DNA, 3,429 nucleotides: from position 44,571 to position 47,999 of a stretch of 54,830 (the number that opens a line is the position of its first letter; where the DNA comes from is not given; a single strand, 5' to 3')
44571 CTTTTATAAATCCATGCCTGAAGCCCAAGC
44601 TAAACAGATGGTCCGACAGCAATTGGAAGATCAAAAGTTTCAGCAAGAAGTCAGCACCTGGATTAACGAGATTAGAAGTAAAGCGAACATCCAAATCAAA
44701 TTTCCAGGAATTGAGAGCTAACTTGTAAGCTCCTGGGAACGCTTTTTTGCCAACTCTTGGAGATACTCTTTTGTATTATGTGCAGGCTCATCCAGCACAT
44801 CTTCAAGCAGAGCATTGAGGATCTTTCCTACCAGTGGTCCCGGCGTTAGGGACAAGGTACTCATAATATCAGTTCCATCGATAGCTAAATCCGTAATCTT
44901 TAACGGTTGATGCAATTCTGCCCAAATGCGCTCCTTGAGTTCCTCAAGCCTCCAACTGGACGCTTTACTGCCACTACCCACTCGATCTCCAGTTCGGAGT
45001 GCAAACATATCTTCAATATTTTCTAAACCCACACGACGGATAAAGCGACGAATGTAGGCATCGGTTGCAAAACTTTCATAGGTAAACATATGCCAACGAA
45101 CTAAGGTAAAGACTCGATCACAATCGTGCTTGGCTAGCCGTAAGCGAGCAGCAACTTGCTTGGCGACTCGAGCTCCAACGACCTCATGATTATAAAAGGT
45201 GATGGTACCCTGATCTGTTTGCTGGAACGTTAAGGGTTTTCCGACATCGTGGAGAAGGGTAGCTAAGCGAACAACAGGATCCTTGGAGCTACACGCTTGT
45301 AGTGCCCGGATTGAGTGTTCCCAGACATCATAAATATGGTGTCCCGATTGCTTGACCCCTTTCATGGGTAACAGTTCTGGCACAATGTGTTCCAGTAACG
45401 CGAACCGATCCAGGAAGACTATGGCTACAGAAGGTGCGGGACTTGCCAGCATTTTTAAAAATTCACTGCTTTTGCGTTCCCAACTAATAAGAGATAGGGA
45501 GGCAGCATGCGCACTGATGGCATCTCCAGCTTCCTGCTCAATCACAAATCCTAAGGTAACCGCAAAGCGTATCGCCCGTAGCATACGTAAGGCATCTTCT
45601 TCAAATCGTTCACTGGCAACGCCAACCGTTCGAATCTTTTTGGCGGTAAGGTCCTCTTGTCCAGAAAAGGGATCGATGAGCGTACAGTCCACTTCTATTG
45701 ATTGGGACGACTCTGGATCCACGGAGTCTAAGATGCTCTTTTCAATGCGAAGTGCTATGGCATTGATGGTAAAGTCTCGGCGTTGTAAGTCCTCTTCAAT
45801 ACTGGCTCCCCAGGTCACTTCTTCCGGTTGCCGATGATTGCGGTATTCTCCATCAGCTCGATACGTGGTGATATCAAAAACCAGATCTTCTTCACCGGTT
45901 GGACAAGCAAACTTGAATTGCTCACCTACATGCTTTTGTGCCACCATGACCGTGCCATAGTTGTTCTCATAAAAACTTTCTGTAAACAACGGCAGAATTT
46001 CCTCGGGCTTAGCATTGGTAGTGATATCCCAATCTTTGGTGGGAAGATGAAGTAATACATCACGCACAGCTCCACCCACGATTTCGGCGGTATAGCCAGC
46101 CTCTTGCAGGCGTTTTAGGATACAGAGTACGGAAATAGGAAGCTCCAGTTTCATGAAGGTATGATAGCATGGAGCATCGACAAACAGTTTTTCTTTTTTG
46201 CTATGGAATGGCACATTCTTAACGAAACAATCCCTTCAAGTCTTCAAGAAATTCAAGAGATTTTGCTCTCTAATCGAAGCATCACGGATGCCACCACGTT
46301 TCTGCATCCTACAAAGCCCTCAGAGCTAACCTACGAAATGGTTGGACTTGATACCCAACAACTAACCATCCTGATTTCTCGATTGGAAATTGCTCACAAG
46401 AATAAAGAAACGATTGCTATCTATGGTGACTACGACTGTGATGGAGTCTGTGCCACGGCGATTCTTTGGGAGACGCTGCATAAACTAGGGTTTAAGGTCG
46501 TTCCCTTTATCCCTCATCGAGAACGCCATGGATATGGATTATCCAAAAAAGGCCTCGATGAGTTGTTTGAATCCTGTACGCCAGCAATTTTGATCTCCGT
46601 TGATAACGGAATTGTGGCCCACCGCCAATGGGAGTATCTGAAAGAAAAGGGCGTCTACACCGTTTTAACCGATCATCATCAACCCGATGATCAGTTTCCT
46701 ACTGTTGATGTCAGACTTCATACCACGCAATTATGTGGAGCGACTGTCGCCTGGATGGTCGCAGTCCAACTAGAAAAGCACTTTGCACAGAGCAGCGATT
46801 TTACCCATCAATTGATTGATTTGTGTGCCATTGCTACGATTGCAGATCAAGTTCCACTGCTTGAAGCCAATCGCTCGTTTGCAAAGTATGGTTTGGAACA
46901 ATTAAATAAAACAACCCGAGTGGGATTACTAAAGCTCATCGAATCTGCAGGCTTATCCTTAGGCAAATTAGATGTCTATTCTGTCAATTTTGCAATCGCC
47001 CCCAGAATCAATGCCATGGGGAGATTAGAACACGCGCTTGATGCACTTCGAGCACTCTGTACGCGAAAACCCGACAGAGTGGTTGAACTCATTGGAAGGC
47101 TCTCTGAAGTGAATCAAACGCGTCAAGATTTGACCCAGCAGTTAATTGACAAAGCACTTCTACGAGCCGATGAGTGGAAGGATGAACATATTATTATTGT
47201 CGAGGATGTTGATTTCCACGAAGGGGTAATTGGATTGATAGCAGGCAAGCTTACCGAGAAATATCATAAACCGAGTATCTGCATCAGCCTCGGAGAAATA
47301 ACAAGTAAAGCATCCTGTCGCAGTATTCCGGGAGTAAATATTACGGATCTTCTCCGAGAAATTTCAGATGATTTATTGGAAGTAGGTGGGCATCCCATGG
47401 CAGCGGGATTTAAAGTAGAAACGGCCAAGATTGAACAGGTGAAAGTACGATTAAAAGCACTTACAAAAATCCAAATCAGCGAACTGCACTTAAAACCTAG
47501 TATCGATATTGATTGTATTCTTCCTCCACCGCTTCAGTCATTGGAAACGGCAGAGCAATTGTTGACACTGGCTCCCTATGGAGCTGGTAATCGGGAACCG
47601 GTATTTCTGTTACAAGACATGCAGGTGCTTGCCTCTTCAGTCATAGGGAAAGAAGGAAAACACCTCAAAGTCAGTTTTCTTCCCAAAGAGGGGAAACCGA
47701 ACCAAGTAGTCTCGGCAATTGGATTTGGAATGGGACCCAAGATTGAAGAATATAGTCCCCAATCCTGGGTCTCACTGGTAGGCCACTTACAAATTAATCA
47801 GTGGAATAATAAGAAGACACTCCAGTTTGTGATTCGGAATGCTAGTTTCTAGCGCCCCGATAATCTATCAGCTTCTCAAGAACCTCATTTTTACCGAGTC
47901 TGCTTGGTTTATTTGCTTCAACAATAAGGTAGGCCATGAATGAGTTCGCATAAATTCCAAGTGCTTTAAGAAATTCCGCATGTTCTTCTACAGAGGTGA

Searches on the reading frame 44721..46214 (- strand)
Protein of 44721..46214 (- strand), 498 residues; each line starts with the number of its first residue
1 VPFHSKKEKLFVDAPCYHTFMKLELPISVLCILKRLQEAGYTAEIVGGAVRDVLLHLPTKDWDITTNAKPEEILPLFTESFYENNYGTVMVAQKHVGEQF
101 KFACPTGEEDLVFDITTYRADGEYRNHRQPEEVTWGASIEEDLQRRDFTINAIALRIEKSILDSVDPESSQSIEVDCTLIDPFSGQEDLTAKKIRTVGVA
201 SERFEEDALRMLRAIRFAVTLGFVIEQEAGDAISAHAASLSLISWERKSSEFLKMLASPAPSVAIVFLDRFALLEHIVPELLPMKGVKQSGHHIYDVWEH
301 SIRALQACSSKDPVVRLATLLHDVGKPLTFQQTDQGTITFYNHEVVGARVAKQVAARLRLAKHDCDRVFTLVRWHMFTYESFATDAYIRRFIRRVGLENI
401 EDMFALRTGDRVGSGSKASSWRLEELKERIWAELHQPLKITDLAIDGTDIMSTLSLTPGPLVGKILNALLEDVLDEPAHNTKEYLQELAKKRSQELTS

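Call 32: search_protein_families(library=pfam, proteins=[window:44721-46214:-])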
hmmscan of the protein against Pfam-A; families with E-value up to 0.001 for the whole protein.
window:44721-46214:- (498 aa): 4 families
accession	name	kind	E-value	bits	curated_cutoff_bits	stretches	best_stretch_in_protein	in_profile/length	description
PF01743.26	PolyA_pol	-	3.8e-27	95.6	23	1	45-195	3-126/126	Poly A polymerase head domain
PF12627.12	PolyA_pol_RNAbd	-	1.4e-10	41.2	22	1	222-281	1-60/64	Probable RNA and SrmB- binding site of polymerase A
PF01966.28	HD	-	1e-09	39.1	22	1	299-380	3-90/116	HD domain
PF13735.12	tRNA_NucTran2_2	-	4.7e-09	36.8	27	1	433-488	90-148/149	tRNA nucleotidyltransferase domain 2 putative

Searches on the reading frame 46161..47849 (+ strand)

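Call 32: search_protein_families(library=pfam, proteins=[window:46161-47849:+])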
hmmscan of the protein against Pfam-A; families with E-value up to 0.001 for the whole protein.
window:46161-47849:+ (563 aa): 3 families
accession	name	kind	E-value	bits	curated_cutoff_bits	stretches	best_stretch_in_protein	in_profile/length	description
PF17768.7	RecJ_OB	-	5.1e-27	94.5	27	1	450-559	1-106/107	RecJ OB domain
PF01368.27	DHH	-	2.6e-19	70.2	28.1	1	84-226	1-125/125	DHH family, N-terminal domain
PF02272.25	DHHA1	-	5.9e-12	46.4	25.9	1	346-432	6-97/102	DHHA1 domain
